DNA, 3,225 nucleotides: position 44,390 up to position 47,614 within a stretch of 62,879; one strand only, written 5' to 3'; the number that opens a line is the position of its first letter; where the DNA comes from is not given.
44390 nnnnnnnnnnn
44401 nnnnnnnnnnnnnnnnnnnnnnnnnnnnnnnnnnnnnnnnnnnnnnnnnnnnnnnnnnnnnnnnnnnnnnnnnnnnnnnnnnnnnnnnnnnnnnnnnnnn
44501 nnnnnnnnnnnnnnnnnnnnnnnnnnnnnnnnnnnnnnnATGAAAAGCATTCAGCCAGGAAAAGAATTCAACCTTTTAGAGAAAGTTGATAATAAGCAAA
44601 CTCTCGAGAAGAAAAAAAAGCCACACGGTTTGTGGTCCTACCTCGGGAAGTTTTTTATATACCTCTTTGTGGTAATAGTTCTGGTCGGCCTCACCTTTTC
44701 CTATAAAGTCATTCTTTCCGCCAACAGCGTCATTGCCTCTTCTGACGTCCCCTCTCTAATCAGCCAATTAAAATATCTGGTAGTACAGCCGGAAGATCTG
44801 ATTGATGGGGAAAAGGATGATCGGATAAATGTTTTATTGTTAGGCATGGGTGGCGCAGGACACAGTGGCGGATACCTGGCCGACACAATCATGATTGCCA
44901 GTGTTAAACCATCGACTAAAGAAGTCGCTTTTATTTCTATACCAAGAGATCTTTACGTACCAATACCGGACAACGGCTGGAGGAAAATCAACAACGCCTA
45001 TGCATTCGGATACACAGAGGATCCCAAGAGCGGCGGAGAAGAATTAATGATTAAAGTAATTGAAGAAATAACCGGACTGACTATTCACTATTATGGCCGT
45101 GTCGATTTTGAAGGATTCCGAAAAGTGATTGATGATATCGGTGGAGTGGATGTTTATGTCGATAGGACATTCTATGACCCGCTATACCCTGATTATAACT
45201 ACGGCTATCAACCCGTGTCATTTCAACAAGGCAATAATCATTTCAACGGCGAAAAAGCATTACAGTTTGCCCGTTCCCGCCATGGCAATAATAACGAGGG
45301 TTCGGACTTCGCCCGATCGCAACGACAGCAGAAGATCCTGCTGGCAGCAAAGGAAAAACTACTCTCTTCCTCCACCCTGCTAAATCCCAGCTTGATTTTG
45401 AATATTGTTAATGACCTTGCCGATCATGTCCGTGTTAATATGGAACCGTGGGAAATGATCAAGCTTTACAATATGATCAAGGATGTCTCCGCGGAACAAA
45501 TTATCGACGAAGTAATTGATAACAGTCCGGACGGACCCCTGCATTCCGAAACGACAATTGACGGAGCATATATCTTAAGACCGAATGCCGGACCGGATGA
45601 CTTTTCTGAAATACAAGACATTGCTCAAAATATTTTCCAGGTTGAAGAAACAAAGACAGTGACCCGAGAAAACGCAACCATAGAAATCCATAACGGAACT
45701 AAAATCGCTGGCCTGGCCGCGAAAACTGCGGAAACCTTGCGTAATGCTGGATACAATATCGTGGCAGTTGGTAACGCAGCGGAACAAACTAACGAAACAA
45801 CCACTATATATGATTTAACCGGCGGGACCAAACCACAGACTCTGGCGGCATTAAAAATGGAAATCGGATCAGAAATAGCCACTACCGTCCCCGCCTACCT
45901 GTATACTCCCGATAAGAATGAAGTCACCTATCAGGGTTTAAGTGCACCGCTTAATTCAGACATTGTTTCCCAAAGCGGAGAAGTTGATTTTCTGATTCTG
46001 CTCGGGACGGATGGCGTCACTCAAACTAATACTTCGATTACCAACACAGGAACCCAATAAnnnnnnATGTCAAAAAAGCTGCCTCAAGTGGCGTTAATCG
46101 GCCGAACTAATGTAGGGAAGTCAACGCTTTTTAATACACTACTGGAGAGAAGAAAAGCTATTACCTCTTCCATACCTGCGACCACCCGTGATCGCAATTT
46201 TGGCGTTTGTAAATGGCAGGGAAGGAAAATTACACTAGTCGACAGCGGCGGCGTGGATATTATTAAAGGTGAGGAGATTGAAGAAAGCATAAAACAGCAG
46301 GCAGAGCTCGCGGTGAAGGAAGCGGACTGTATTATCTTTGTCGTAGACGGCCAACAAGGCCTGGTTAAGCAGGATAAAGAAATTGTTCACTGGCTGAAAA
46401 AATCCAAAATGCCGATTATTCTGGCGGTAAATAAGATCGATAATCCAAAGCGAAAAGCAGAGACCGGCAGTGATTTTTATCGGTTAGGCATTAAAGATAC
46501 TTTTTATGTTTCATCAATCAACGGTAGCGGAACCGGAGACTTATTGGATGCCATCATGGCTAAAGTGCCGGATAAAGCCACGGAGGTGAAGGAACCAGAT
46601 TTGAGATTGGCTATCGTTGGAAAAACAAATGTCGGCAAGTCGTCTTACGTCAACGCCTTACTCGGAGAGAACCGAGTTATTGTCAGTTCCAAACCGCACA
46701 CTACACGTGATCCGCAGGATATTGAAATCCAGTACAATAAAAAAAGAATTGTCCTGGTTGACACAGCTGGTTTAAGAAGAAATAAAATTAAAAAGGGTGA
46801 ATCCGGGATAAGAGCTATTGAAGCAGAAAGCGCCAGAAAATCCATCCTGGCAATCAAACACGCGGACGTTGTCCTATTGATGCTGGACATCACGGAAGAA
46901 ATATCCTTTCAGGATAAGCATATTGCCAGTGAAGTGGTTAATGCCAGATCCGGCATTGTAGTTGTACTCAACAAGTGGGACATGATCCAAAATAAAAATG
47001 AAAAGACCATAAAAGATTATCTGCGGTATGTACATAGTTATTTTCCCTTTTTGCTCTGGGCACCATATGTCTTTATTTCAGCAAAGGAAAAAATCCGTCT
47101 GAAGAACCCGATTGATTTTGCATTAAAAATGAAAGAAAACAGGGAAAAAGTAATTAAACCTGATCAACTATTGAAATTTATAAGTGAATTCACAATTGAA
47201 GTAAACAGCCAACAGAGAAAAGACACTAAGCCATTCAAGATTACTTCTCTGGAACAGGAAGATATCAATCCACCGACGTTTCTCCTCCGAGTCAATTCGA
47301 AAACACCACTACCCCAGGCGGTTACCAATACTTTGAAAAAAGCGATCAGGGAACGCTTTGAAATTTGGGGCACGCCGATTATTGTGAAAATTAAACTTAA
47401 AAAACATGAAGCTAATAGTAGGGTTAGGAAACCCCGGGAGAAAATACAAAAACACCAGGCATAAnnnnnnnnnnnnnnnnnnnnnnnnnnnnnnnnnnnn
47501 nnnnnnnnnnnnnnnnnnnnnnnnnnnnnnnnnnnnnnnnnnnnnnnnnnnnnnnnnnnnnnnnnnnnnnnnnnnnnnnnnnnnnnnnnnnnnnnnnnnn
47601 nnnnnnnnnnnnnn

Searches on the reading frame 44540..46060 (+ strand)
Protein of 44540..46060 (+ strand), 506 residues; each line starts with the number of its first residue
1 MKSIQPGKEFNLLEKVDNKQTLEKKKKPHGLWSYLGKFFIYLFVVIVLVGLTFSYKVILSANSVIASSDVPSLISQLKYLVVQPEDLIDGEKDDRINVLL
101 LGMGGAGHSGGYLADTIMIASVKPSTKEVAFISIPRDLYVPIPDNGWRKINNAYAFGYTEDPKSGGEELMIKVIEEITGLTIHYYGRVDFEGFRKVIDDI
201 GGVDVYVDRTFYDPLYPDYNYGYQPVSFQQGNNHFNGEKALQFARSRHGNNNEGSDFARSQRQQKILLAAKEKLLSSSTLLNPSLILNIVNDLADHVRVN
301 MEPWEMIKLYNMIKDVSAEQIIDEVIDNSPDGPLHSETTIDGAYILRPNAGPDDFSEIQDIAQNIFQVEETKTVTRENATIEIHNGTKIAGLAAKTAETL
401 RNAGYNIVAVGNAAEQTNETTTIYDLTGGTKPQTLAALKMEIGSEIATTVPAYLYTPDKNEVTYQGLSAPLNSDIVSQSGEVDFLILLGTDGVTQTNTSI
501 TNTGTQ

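Call 60: search_protein_families(library=pfam, proteins=[window:44540-46060:+], max_evalue=0.00001)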
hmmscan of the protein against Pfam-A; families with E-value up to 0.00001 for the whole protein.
window:44540-46060:+ (506 aa): 2 families
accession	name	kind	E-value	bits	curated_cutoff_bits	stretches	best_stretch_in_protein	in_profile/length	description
PF03816.19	LytR_cpsA_psr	-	4.3e-42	144.3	24.6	1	114-274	2-148/150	LytR_cpsA_psr family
PF13399.11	LytR_C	-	4.8e-12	47.1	22.2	1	379-437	2-60/86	LytR cell envelope-related transcriptional attenuator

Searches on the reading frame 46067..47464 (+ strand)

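Call 60: search_protein_families(library=pfam, proteins=[window:46067-47464:+], max_evalue=0.00001)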
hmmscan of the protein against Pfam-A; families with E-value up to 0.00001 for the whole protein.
window:46067-47464:+ (465 aa): 11 families
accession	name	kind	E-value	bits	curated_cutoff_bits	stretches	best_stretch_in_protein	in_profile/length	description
PF01926.29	MMR_HSR1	-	2.6e-58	195.5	21.9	2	7-123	1-113/113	50S ribosome-binding GTPase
PF02421.24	FeoB_N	-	5e-25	88.3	27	2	7-130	2-121/156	Ferrous iron transport protein B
PF00009.33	GTP_EFTU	-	3.8e-23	82.5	26.5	1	27-168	50-187/188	Elongation factor Tu GTP binding domain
PF04548.22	AIG1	-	9.2e-19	68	27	2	180-320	2-139/212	AIG1 family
PF00350.29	Dynamin_N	-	2.3e-18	67.2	27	0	181-224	1-43/168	Dynamin family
PF03193.22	RsgA_GTPase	-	3.3e-11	43.8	30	0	106-238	45-170/174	RsgA GTPase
PF14714.11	KH_dom-like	-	6e-11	42.9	27.3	1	365-443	4-81/81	KH-domain-like of EngA bacterial GTPase enzymes, C-terminal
PF00071.28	Ras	-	1.3e-08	35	21.6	0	262-347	68-151/162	Ras family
PF08477.19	Roc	-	3e-07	31.1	27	0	8-125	2-119/119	Ras of Complex, Roc, domain of DAPkinase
PF00005.33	ABC_tran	-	3.1e-07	31.5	25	0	8-93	14-80/137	ABC transporter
PF09439.16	SRPRB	-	3.3e-07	30.3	25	0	4-95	2-82/178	Signal recognition particle receptor beta subunit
